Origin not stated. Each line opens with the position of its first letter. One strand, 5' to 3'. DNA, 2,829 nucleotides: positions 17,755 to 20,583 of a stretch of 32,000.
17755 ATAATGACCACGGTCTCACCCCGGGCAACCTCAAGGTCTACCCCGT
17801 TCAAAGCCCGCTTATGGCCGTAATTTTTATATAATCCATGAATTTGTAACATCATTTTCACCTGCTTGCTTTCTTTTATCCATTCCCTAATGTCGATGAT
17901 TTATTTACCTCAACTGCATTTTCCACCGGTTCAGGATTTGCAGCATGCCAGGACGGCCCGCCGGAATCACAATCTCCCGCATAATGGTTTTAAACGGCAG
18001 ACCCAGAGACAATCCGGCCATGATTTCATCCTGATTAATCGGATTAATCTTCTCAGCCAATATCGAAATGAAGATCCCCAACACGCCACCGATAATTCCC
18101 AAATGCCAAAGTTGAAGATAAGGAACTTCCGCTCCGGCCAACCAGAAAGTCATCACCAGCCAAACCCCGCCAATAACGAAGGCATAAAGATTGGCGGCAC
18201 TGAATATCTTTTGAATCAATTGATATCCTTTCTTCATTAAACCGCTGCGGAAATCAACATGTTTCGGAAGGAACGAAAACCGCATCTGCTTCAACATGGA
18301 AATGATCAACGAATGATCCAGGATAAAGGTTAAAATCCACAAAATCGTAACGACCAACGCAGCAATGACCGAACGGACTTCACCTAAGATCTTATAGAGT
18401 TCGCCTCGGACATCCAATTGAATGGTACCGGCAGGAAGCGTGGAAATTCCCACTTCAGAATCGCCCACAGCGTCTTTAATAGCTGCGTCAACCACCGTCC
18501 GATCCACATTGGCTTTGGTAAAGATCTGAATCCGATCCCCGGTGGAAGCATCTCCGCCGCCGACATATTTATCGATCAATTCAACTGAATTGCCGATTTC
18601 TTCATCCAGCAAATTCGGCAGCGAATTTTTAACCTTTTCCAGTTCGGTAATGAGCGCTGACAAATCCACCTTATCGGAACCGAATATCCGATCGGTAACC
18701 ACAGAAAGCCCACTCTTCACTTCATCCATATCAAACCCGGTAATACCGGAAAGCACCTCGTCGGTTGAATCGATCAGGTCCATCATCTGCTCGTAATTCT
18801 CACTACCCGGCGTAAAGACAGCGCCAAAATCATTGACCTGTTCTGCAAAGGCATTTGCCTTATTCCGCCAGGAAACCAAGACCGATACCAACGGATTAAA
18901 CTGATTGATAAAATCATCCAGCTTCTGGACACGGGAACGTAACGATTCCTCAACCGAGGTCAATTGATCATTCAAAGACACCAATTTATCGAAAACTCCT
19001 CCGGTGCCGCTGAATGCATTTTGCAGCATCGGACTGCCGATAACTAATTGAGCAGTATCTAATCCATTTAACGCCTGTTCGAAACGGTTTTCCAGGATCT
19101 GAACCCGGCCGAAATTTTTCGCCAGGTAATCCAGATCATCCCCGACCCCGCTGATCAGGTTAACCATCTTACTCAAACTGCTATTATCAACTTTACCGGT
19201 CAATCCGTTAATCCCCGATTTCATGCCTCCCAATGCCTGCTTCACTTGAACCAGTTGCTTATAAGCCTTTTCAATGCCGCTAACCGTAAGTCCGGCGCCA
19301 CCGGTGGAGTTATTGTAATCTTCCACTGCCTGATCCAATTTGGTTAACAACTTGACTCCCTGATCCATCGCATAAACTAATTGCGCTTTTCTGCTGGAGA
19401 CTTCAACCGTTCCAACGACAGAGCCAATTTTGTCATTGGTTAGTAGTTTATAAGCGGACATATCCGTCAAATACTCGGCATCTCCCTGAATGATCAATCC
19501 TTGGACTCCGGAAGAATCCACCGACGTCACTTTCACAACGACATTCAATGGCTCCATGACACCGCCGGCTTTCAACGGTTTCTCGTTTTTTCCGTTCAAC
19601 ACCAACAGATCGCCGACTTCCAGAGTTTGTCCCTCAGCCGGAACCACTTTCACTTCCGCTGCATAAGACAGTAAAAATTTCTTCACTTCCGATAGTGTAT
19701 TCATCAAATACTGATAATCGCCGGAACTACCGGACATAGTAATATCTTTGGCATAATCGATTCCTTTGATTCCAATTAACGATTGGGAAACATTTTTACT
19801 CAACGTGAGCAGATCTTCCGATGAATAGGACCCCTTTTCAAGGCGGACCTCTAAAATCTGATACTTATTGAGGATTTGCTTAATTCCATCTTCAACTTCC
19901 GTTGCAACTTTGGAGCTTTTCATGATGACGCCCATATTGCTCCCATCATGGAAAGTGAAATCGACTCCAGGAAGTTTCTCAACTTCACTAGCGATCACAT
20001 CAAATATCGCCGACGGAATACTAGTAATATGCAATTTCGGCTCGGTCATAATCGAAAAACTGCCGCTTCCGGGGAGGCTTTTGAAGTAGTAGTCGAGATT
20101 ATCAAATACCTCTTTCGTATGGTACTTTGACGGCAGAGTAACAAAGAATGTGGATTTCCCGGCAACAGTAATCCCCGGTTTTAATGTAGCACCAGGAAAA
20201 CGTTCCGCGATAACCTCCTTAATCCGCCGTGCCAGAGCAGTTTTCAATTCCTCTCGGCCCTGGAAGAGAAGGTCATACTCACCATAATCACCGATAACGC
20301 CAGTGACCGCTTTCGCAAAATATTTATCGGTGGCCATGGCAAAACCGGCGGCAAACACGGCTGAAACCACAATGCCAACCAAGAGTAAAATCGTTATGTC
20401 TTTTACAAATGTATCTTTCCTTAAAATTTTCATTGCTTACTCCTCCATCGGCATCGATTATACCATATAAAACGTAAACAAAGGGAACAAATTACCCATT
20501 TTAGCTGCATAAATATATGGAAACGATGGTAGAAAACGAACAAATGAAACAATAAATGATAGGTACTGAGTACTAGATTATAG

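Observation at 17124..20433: Atypical two-gene ABC system beside lpxC, with an 842-aa protein that ends right after an EAA-like coupling loop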

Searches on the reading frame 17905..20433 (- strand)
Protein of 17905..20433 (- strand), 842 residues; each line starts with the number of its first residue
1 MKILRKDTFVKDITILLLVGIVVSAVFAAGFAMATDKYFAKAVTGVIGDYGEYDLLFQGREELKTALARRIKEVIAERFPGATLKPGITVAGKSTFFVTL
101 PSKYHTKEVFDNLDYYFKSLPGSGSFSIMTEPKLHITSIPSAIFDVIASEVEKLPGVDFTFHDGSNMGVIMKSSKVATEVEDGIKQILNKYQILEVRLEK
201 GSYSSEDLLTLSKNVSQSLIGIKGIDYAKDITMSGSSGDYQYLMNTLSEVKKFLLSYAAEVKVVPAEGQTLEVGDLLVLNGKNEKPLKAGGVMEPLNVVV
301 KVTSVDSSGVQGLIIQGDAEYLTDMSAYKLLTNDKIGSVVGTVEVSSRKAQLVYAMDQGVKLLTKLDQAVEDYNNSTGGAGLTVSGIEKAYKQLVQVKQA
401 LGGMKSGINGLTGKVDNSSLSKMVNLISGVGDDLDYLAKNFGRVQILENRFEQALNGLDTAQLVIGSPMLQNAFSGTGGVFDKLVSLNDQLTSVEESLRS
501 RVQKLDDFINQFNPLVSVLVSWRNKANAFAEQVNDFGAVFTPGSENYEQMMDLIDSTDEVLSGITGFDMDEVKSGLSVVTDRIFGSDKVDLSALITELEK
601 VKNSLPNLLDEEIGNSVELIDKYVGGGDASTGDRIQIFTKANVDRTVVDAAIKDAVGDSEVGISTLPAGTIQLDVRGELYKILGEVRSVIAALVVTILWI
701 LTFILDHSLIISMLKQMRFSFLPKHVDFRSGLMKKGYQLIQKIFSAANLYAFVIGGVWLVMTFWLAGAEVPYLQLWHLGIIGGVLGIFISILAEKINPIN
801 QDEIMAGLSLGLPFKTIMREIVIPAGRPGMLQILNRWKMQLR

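Call 3: search_protein_families(library=pfam, proteins=[window:17905-20433:-], max_evalue=0.1)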
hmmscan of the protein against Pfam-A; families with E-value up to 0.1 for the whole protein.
window:17905-20433:- (842 aa): 0 families

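Call 4: search_protein_families(library=ncbifam, proteins=[window:17905-20433:-], max_evalue=0.1)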
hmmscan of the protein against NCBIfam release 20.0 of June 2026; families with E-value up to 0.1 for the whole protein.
window:17905-20433:- (842 aa): 4 families
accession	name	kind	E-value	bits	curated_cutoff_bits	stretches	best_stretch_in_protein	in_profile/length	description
TIGR00996.1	Mtu_fam_mce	paralog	5.7e-05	22.4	140.5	1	451-557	139-242/291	MCE family protein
NF047515.1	SpiroCoCo_C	equivalog_domain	0.0091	15.2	125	0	472-537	21-86/313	SpiroCoCo family coiled-coil protein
TIGR03027.2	pepcterm_export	equivalog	0.039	13.7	180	1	503-559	57-110/169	XrtA/PEP-CTERM system exopolysaccharide export protein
NF053563.1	Rkd4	equivalog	0.04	12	860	0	363-500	548-678/747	arcadin-4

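Call 6: find_homologous_proteins(query=window:17905-20433:-, max_evalue=0.001)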
Query window:17905-20433:- (842 aa): 79 proteins with E <= 0.001 among 8000 candidates.
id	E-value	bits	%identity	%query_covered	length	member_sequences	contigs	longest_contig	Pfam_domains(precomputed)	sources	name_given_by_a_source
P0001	0.0e+0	1813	99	100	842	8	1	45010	-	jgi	-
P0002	0.0e+0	1707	92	100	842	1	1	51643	-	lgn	-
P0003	0.0e+0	1407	74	100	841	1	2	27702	-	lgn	-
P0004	0.0e+0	1296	69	100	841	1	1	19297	-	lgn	-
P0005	0.0e+0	1272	67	100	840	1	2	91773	-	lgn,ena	-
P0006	0.0e+0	1261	67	100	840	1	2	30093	-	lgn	-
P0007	0.0e+0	1211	63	100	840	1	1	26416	-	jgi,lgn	-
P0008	0.0e+0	1209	64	100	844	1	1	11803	-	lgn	-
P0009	0.0e+0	1201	63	100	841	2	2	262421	-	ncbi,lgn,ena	-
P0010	0.0e+0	1180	62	100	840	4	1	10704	-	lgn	-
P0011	0.0e+0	1176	62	100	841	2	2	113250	-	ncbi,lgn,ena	-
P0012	0.0e+0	1165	62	100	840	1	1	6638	-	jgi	jgi:hypothetical protein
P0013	0.0e+0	1165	62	100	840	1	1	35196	-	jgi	jgi:hypothetical protein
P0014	0.0e+0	1159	60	100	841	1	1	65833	-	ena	-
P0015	0.0e+0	1159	63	100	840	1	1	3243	-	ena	-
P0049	0.0e+0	1096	58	100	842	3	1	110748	-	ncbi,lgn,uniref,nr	ncbi:hypothetical protein EDC14_102034 [Hydrogenispora ethanolica]|uniref:Uncharacterized protein n=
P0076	8.7e-192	658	39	100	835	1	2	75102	-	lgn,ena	-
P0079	3.6e-160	553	35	100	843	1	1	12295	-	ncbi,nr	ncbi:MAG: hypothetical protein GX493_03650 [Firmicutes bacterium]|nr:hypothetical protein [Bacillota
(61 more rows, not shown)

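Call 13: find_encoding_contigs(protein=P0079, flank=8000, max_places=2)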
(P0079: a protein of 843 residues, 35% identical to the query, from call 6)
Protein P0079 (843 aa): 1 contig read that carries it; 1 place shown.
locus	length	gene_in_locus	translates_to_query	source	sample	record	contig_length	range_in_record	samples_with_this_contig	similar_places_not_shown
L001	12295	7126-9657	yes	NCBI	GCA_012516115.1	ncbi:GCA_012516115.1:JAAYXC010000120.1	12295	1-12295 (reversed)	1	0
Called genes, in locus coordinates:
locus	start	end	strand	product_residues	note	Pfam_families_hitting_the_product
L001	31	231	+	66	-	-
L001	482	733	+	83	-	PF01797:Y1_Tnp (weak)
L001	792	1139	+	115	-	-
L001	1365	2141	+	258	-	PF01936:NYN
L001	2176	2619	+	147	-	PF13527:Acetyltransf_9, PF00583:Acetyltransf_1, PF13673:Acetyltransf_10, PF13508:Acetyltransf_7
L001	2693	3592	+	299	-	PF00990:GGDEF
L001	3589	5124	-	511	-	PF00004:AAA, PF17862:AAA_lid_3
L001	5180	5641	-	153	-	-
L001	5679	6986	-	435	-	PF05977:MFS_3, PF07690:MFS_1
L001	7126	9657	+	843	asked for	-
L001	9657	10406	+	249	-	PF00005:ABC_tran, PF13304:AAA_21 (faint)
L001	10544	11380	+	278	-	PF03331:LpxC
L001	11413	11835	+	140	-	PF22817:ApeP-like, PF07977:FabA, PF22818:ApeI-like, PF01575:MaoC_dehydratas (weak), PF03061:4HBT (faint)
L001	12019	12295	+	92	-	PF25087:GMPPB_C (faint), PF00132:Hexapep (weak)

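Call 14: find_encoding_contigs(protein=P0076, flank=8000, max_places=2)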
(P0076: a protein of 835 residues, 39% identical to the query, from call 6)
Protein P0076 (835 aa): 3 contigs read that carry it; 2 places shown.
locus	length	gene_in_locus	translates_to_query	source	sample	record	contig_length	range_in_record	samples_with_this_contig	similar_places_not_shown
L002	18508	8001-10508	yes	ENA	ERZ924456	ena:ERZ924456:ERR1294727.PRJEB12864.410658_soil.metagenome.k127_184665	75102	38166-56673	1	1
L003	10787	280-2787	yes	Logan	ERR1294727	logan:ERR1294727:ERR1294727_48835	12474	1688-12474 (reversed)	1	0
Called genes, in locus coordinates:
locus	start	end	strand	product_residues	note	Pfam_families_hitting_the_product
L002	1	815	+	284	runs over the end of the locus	PF03279:Lip_A_acyltrans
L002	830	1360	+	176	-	PF00702:Hydrolase (weak), PF08282:Hydrolase_3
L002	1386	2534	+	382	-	PF05159:Capsule_synth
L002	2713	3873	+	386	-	PF02771:Acyl-CoA_dh_N, PF22924:ACOX_C_alpha1 (faint), PF02770:Acyl-CoA_dh_M, PF00441:Acyl-CoA_dh_1, PF08028:Acyl-CoA_dh_2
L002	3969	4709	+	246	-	PF01012:ETF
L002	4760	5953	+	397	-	PF00037:Fer4 (weak), PF12797:Fer4_2 (faint), PF12838:Fer4_7 (weak), PF13187:Fer4_9 (weak), PF13237:Fer4_10 (weak), PF14697:Fer4_21 (weak), PF01012:ETF, PF00766:ETF_alpha, +2 more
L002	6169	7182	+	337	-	PF08902:DUF1848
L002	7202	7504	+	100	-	-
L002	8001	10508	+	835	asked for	-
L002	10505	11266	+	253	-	PF13191:AAA_16 (faint), PF00005:ABC_tran, PF13304:AAA_21 (faint)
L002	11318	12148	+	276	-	PF03331:LpxC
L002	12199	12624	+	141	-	PF22817:ApeP-like, PF07977:FabA, PF22818:ApeI-like, PF01575:MaoC_dehydratas (weak), PF03061:4HBT (faint)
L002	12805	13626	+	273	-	PF25084:LbH_EIF2B (faint), PF00132:Hexapep (weak), PF25087:GMPPB_C, PF00132:Hexapep, PF13720:Acetyltransf_11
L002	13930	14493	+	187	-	-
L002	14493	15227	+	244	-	PF03968:LptD_N (faint)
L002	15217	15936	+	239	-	PF00005:ABC_tran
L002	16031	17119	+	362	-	PF03739:LptF_LptG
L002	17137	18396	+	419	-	PF11283:DUF3084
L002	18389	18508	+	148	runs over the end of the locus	-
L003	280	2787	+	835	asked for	-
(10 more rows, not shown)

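Call 15: find_encoding_contigs(protein=P0049, flank=8000, max_places=2)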
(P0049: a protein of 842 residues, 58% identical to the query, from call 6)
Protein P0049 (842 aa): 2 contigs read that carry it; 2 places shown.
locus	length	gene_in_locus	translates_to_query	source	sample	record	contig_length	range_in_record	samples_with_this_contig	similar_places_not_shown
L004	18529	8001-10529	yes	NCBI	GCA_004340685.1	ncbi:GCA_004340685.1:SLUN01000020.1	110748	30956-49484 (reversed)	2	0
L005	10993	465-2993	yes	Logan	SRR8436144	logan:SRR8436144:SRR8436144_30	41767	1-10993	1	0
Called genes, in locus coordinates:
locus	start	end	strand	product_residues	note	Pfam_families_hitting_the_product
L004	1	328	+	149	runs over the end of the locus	PF06935:DUF1284 (weak)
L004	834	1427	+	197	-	PF00440:TetR_N, PF17932:TetR_C_24 (weak)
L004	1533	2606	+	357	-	PF25917:BSH_RND, PF25919:BSH_CusB (weak), PF25973:BSH_CzcB, PF25876:HH_MFP_RND, PF25954:Beta-barrel_RND_2, PF25967:RND-MFP_C, PF25975:CzcB_C, PF25989:YknX_C, +1 more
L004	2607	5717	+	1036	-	PF00873:ACR_tran, PF03176:MMPL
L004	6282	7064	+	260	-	PF00106:adh_short, PF08659:KR, PF23441:SDR (weak), PF13561:adh_short_C2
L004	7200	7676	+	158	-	PF12673:SipL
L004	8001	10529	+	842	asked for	-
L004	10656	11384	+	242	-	PF00005:ABC_tran, PF13304:AAA_21 (faint)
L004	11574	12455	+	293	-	PF03331:LpxC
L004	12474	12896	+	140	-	PF22817:ApeP-like, PF07977:FabA, PF22818:ApeI-like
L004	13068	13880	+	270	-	PF25084:LbH_EIF2B (faint), PF00132:Hexapep (weak), PF25087:GMPPB_C (weak), PF00132:Hexapep, PF13720:Acetyltransf_11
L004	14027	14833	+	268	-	PF17930:LpxI_N, PF06230:LpxI_C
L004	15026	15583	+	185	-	PF06835:LptC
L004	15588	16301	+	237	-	PF03968:LptD_N (faint)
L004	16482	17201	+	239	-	PF00005:ABC_tran, PF13304:AAA_21 (faint)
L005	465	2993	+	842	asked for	-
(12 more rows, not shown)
